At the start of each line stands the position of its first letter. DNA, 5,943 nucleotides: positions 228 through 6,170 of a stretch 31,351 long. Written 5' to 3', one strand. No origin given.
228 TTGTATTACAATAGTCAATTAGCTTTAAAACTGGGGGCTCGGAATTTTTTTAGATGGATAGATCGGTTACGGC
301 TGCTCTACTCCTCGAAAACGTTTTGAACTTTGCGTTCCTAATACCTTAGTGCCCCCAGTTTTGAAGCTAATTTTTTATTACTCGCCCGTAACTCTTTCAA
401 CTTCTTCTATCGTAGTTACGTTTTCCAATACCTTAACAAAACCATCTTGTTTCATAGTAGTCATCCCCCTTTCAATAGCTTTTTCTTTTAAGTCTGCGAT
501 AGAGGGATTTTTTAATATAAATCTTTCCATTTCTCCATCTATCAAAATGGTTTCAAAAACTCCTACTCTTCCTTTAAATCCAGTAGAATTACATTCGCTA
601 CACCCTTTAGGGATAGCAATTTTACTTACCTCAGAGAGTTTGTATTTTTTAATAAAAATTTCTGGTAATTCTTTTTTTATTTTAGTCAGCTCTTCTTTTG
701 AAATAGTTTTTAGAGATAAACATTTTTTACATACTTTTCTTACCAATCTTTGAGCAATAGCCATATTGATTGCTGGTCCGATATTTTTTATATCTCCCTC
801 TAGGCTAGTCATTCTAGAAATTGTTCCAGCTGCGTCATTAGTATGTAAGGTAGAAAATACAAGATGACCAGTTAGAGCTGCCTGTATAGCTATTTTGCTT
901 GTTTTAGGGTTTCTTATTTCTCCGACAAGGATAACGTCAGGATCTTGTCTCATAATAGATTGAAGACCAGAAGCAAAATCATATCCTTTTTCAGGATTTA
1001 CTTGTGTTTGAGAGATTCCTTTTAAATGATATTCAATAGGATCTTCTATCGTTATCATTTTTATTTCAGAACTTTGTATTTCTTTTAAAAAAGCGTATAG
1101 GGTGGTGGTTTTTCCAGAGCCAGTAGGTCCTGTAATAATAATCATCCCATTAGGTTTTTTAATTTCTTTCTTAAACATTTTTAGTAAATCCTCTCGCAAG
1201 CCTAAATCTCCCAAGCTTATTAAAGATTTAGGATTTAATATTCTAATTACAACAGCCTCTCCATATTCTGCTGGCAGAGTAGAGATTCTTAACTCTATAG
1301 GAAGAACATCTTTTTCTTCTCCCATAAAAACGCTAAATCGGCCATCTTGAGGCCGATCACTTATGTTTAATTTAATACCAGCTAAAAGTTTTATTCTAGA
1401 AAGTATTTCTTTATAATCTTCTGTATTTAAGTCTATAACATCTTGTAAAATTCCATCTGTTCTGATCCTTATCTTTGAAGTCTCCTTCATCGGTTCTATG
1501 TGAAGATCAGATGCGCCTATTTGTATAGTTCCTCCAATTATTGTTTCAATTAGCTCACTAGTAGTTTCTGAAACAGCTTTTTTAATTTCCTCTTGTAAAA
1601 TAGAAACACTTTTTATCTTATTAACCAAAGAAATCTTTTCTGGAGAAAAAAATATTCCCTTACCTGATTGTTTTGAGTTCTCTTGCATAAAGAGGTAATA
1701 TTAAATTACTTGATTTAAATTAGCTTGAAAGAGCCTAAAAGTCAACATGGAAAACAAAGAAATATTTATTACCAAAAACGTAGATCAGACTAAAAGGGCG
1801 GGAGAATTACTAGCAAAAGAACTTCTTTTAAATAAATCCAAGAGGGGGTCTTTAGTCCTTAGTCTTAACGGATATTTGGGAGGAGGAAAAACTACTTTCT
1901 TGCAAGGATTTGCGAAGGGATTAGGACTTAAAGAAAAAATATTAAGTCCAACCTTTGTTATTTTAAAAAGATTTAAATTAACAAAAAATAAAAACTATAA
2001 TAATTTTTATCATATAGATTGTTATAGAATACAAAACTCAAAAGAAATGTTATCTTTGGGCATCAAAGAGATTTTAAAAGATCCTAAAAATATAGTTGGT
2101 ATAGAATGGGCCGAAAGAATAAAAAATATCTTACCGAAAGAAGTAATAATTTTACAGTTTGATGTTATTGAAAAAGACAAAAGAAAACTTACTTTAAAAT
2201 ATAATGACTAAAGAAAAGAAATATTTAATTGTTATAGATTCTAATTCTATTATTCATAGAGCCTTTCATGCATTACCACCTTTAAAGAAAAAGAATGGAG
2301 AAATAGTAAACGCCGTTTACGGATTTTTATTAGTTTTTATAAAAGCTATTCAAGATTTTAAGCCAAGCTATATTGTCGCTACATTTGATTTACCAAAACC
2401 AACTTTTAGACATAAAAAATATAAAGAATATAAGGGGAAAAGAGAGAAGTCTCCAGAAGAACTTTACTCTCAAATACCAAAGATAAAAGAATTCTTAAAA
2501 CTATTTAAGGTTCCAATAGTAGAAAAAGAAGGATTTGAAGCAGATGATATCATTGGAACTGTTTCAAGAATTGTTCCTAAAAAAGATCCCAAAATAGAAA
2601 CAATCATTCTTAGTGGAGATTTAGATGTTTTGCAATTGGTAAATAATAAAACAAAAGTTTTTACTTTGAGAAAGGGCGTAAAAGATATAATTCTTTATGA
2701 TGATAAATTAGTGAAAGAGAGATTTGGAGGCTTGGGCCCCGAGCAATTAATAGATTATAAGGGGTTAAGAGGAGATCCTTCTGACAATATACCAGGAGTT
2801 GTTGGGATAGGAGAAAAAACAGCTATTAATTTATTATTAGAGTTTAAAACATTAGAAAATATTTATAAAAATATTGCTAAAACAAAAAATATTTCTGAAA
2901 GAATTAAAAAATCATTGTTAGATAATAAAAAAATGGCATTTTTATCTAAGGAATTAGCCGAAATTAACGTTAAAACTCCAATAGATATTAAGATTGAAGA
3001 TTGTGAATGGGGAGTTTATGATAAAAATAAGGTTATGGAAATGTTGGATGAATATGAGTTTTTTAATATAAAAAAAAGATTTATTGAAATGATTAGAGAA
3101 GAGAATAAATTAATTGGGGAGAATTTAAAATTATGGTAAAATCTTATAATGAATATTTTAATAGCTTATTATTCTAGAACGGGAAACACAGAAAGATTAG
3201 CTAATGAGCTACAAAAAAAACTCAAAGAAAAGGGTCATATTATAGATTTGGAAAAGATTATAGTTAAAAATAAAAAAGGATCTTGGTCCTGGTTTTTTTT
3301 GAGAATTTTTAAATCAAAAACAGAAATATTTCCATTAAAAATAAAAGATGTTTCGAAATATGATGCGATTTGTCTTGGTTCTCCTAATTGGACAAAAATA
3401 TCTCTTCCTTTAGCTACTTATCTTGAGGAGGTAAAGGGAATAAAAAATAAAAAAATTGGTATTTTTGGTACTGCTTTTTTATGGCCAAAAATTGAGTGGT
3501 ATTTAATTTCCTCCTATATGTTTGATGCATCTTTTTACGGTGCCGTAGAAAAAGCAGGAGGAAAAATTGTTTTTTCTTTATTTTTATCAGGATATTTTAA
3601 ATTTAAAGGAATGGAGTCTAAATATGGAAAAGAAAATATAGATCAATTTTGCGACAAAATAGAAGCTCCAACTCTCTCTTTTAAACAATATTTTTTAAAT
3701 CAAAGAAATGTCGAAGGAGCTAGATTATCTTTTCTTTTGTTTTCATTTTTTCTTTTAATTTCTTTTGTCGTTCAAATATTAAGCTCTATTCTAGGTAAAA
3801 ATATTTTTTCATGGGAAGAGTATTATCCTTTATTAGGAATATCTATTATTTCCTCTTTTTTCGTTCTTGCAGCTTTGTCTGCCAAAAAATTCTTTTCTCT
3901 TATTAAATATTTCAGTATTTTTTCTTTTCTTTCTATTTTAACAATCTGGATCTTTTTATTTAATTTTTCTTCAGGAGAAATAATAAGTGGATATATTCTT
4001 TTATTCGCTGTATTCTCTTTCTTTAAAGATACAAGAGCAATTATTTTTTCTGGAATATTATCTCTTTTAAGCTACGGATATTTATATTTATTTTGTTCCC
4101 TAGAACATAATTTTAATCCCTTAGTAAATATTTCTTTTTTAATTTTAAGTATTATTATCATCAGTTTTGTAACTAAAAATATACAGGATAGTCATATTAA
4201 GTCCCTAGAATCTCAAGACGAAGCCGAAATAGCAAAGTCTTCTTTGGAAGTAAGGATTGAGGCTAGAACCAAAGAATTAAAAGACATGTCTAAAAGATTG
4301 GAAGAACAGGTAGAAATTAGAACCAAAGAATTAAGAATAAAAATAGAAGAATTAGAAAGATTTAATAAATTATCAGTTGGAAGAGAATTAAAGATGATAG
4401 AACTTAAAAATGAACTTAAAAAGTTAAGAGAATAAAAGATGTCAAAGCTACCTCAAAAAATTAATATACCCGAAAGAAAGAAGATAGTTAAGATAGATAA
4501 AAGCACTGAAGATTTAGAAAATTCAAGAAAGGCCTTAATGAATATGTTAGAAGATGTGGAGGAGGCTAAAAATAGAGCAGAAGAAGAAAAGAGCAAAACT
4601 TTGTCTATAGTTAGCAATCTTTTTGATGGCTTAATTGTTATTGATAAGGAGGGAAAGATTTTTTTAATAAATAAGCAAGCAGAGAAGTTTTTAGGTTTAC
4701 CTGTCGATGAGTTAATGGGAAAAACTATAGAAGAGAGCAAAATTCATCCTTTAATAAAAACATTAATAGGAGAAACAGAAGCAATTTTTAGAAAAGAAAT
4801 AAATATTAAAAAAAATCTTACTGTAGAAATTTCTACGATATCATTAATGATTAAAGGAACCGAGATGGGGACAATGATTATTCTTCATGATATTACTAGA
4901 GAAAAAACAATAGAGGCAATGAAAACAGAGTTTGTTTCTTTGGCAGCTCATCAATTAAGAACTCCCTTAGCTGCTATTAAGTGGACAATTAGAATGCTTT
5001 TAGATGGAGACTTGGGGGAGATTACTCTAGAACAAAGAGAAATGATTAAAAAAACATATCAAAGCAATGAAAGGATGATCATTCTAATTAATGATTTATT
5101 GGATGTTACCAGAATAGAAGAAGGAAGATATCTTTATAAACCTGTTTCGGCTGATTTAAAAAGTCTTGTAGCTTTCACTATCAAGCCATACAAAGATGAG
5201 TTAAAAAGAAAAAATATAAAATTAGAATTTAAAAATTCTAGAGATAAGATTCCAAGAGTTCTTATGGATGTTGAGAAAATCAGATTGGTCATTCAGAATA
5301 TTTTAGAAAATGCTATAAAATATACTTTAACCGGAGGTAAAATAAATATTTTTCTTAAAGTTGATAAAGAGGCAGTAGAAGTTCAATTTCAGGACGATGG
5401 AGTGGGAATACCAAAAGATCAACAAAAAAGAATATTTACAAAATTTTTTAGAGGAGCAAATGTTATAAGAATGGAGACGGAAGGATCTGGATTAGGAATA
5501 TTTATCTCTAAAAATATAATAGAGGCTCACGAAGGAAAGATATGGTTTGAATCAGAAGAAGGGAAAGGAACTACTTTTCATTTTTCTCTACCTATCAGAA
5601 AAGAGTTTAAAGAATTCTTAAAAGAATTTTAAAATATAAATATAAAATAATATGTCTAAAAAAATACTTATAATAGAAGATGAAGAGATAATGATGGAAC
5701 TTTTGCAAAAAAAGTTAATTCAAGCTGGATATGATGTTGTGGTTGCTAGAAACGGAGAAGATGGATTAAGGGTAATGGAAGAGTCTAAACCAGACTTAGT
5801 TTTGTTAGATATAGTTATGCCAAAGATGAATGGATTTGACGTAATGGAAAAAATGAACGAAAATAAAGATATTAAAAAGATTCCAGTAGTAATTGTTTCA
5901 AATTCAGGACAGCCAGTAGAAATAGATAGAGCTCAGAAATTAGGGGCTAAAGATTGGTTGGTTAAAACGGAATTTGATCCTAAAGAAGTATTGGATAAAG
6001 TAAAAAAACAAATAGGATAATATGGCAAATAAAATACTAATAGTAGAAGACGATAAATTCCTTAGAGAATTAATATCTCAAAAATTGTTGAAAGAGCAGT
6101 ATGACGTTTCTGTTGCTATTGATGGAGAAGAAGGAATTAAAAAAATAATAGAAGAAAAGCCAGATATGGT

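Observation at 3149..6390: Split flavodoxin-membrane sensor + PAS kinase + two receiver-only regulators: possible redox-sensing relay with no DNA-binding output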

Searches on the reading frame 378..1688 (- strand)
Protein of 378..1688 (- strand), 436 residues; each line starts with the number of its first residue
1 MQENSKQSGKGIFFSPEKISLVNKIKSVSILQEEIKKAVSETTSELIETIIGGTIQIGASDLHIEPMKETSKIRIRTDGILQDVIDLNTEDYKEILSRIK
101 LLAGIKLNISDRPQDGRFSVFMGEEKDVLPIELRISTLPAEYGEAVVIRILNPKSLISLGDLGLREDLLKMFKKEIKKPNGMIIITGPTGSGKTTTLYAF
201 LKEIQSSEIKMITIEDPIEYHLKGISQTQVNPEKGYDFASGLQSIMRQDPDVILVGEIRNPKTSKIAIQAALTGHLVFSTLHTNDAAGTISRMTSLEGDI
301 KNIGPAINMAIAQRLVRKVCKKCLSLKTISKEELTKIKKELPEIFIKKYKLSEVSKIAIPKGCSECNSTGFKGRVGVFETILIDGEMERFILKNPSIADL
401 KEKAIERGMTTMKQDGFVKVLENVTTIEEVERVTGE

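Call 3: search_protein_families(library=pfam, proteins=[window:378-1688:-], max_evalue=0.01)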
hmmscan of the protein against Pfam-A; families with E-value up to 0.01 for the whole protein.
window:378-1688:- (436 aa): 14 families
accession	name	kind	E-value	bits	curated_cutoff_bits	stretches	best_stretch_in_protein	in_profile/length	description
PF00437.27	T2SSE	-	7.8e-109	364.1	24.9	1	42-432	7-370/370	Type II/IV secretion system protein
PF20720.3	nSTAND3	-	5.2e-05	23.4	27.2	1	176-219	13-56/155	Novel STAND NTPase 3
PF25199.1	nSTAND_NTPase5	-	5.7e-05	23.4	34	1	167-224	27-86/145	Novel STAND NTPase 5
PF13173.12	AAA_14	-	0.0001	22.7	27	1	181-223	3-46/129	AAA domain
PF13401.12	AAA_22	-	0.00022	22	27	1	179-214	4-39/130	AAA domain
PF13555.12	AAA_29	-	0.0006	19.9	27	1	179-199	21-41/61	P-loop containing region of AAA domain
PF04851.21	ResIII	-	0.00086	19.7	22.5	1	168-210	11-55/164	Type III restriction enzyme, res subunit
PF13191.12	AAA_16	-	0.0012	19.8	32.6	1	167-208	11-52/167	AAA ATPase domain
PF13476.12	AAA_23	-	0.0021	19.2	27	1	179-200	18-39/201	AAA domain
PF02492.25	cobW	-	0.0034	17.4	20.7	1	182-213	2-34/180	CobW/HypB/UreG, nucleotide-binding domain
PF00005.33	ABC_tran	-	0.0035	18.4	25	0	179-208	10-39/137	ABC transporter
PF01637.24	ATPase_2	-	0.0066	16.7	33.2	0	169-228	8-68/225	ATPase domain predominantly from Archaea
PF03215.21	Rad17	-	0.0077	16.6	23.8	0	178-209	43-74/186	Rad17 P-loop domain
PF10412.15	TrwB_AAD_bind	-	0.0078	15.6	20.5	0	182-212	17-47/387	Type IV secretion-system coupling protein DNA-binding domain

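Call 49: search_protein_families(library=ncbifam, proteins=[window:378-1688:-], max_evalue=0.001)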
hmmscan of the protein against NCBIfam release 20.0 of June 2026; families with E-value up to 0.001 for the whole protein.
window:378-1688:- (436 aa): 20 families
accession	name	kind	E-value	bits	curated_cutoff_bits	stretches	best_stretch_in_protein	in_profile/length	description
TIGR02538.1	type_IV_pilB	equivalog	1.9e-124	416.3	675.65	1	43-434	181-562/564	type IV-A pilus assembly ATPase PilB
TIGR02533.1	type_II_gspE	equivalog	1.6e-123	413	630.25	1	45-434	111-486/486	type II secretion system ATPase GspE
NF053534.1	T4PilAsmATPsTfpB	equivalog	1.3e-112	377.1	850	1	45-434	203-582/584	type IV pilus assembly ATPase TfpB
NF007755.0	PRK10436.1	equivalog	5.9e-108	361.5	617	1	31-435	73-460/465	type II secretion system protein GspE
NF041000.1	ATPase_ComGA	equivalog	7.5e-72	241.5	300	1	49-317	2-266/267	competence type IV pilus ATPase ComGA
TIGR01420.1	pilT_fam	subfamily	6.4e-49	167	319.1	1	47-297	2-243/343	PilT/PilU family type 4a pilus ATPase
TIGR02525.1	plasmid_TraJ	equivalog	1.1e-25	90.4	368.3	1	143-295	117-271/372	plasmid transfer ATPase TraJ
TIGR02524.1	dot_icm_DotB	equivalog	2.2e-23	83.1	463.3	1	175-328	129-297/358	Dot/Icm type IV secretion system ATPase DotB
NF058587.1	archaellum_moto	equivalog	9.1e-18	64.3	550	1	183-342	278-441/527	archaellum flagellar ATPase motor FlaI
TIGR02788.1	VirB11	equivalog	6.3e-15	55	249.95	1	172-320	137-288/308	P-type DNA transfer ATPase VirB11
TIGR02782.1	TrbB_P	equivalog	1.8e-14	53.8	304.55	1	182-297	138-256/303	P-type conjugative transfer ATPase TrbB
NF010407.0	PRK13833.1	subfamily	4.9e-12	45.9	499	1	182-300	146-266/323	conjugal transfer protein TrbB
NF010469.0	PRK13894.1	subfamily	1.2e-11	44.5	508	1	176-302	146-273/320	conjugal transfer ATPase TrbB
TIGR03819.1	heli_sec_ATPase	hypoth_equivalog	1.4e-11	44.2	373.15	1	92-296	96-300/340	TadA family conjugal transfer-associated ATPase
NF053672.1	bindosome_BasE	exception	6.1e-10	38.4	1000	1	167-299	257-394/512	bindosome assembly system ATPase subunit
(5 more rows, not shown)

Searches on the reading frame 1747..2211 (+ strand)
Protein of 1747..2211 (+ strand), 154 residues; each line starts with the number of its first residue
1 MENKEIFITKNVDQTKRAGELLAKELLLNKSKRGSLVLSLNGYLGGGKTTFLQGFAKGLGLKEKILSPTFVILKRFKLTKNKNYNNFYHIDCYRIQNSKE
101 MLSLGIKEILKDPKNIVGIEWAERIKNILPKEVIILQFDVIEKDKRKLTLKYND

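Call 3: search_protein_families(library=pfam, proteins=[window:1747-2211:+], max_evalue=0.01)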
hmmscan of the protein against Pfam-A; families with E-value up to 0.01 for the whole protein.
window:1747-2211:+ (154 aa): 1 family
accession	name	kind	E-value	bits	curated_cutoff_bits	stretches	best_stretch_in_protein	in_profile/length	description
PF02367.23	TsaE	-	1.7e-30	106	26.6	1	10-147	2-127/128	Threonylcarbamoyl adenosine biosynthesis protein TsaE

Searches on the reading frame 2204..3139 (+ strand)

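Call 3: search_protein_families(library=pfam, proteins=[window:2204-3139:+], max_evalue=0.01)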
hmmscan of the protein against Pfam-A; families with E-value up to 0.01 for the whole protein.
window:2204-3139:+ (311 aa): 2 families
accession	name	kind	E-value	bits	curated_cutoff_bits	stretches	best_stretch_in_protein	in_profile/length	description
PF02739.22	5_3_exonuc_N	-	1.8e-51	174.6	34.3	1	8-175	2-164/164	5'-3' exonuclease, N-terminal resolvase-like domain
PF01367.25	5_3_exonuc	-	2.1e-31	108.7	40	1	178-274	2-96/97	5'-3' exonuclease, C-terminal SAM fold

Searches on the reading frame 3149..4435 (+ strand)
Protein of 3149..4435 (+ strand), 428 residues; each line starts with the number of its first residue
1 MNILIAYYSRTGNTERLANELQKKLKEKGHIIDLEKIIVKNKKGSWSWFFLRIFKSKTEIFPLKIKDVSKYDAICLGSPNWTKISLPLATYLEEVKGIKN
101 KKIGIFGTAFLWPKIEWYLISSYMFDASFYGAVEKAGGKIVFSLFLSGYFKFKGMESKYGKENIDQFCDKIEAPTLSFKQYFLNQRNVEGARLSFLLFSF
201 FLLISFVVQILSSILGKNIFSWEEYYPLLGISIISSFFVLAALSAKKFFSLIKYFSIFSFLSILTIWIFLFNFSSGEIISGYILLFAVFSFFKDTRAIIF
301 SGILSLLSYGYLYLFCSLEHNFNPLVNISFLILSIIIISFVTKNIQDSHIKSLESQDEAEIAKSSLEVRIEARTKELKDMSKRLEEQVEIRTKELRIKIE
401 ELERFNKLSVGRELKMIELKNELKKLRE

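Call 3: search_protein_families(library=pfam, proteins=[window:3149-4435:+], max_evalue=0.01)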
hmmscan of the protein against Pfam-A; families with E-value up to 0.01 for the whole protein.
window:3149-4435:+ (428 aa): 4 families
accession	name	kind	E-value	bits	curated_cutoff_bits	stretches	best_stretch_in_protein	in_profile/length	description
PF12641.12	Flavodoxin_3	-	2.9e-09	37.4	27.5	1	4-37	1-34/160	Flavodoxin domain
PF12724.12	Flavodoxin_5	-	2.2e-06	28.5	27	1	4-38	1-35/145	Flavodoxin domain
PF00258.30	Flavodoxin_1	-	0.00012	22.6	25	1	5-34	1-30/143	Flavodoxin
PF12682.12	Flavodoxin_4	-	0.0041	17.1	24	0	2-106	1-109/155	Flavodoxin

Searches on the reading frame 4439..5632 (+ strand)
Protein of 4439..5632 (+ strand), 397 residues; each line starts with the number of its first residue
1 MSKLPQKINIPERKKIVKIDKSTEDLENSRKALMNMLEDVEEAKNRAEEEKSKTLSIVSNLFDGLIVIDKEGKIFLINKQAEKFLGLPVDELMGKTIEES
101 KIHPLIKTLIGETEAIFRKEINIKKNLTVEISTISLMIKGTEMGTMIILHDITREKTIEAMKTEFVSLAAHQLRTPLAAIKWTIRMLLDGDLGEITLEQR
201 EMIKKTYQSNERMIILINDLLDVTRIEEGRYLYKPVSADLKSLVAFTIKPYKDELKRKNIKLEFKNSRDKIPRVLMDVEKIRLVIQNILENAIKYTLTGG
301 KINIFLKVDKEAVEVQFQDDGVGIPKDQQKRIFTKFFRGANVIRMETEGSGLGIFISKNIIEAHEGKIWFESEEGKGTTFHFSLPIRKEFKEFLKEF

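Call 3: search_protein_families(library=pfam, proteins=[window:4439-5632:+], max_evalue=0.01)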
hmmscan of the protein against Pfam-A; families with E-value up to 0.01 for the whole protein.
window:4439-5632:+ (397 aa): 9 families
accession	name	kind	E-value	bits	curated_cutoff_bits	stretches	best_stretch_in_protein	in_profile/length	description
PF02518.31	HATPase_c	-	3.1e-30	105.3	26.4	1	277-387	2-110/111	Histidine kinase-, DNA gyrase B-, and HSP90-like ATPase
PF00512.31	HisKA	-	5.7e-15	55.6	26.9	1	161-229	1-66/66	His Kinase A (phospho-acceptor) domain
PF00989.32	PAS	-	2.1e-09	37.8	22.6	1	56-152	5-113/113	PAS fold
PF08448.16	PAS_4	-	6.2e-06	26.8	23.1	1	60-156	3-109/110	PAS fold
PF13426.13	PAS_9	-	0.00012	22.8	27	1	63-153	2-102/103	PAS domain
PF13581.12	HATPase_c_2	-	0.0002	21.8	27.4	1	277-365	28-113/127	Histidine kinase-like ATPase domain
PF13188.13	PAS_8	-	0.0012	19.1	21.8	1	63-98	12-39/65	PAS domain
PF24820.1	Diguanyl_cycl_sensor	-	0.0014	19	28.1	1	58-96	2-40/109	Diguanylate cyclase-like sensor domain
PF12860.13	PAS_7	-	0.0034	17.9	27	0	59-100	2-44/115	PAS fold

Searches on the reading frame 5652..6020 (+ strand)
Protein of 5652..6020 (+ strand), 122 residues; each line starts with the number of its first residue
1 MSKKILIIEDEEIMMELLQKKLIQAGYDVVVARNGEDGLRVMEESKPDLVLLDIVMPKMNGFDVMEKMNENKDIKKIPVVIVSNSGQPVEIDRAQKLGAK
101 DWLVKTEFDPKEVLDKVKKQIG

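Call 3: search_protein_families(library=pfam, proteins=[window:5652-6020:+], max_evalue=0.01)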
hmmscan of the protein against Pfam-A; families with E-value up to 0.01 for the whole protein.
window:5652-6020:+ (122 aa): 2 families
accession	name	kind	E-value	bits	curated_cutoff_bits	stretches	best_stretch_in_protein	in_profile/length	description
PF00072.30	Response_reg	-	8.4e-26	90.8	30.2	1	5-117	1-110/111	Response regulator receiver domain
PF20274.4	cREC_REC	-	0.0024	19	27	1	27-92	13-80/88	Cyclic-phosphate processing Receiver domain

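Call 49: search_protein_families(library=ncbifam, proteins=[window:5652-6020:+], max_evalue=0.001)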
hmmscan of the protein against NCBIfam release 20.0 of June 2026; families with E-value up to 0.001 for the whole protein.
window:5652-6020:+ (122 aa): 100 families (the best 25 are shown)
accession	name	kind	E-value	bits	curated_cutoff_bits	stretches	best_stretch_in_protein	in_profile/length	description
NF007135.0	PRK09581.1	equivalog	5.4e-25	88.1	474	1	1-106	1-106/457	PleD family two-component system response regulator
NF007969.0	PRK10693.1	equivalog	2.3e-24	86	329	1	2-113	7-116/337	two-component system response regulator RssB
NF045717.1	DVU0259_DivK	exception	3.3e-22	78.8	160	1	1-122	1-117/117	DVU0259 family response regulator domain-containing protein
TIGR02154.1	PhoB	equivalog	5.5e-22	78.2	296.2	1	1-119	1-118/226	phosphate regulon transcriptional regulator PhoB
NF045944.1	ResRegRpaBCyano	equivalog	5.6e-22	78.2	330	1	6-118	1-109/229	response regulator transcription factor RpaB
NF045505.1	RR_RssB_Pseudo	equivalog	7.7e-21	74.6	700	1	2-106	5-107/394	two-component system response regulator RssB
TIGR01387.1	cztR_silR_copR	subfamily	6.7e-20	71.7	279.2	1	5-120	1-113/218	heavy metal response regulator transcription factor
TIGR02875.1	spore_0_A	equivalog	9e-20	71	200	1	4-117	4-118/262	sporulation transcription factor Spo0A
NF041733.1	resp_reg_CseB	equivalog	3e-19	69.3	350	1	4-106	2-101/228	two-component system response regulator CseB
NF040534.1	resp_reg_YycF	equivalog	6.9e-19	68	340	1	3-120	1-114/231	response regulator YycF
NF053854.1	RespRegPhoBBctds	equivalog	1.1e-18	67.4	270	1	5-118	1-112/225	two-component system response regulator PhoB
NF040689.1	MtrAB_MtrA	equivalog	3.1e-18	65.9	300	1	5-120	1-112/219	MtrAB system response regulator MtrA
NF033120.0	vanR_FM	exception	3.5e-18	66.1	460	1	4-121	5-118/231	vancomycin resistance response regulator transcription factor, VanR-F/VanR-M family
NF008199.0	PRK10955.1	equivalog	2.1e-17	63.8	341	1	3-118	2-112/232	envelope stress response regulator transcription factor CpxR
NF012227.0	AdeR_RR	equivalog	2.2e-17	63.3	340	1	2-118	11-123/239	efflux system response regulator transcription factor AdeR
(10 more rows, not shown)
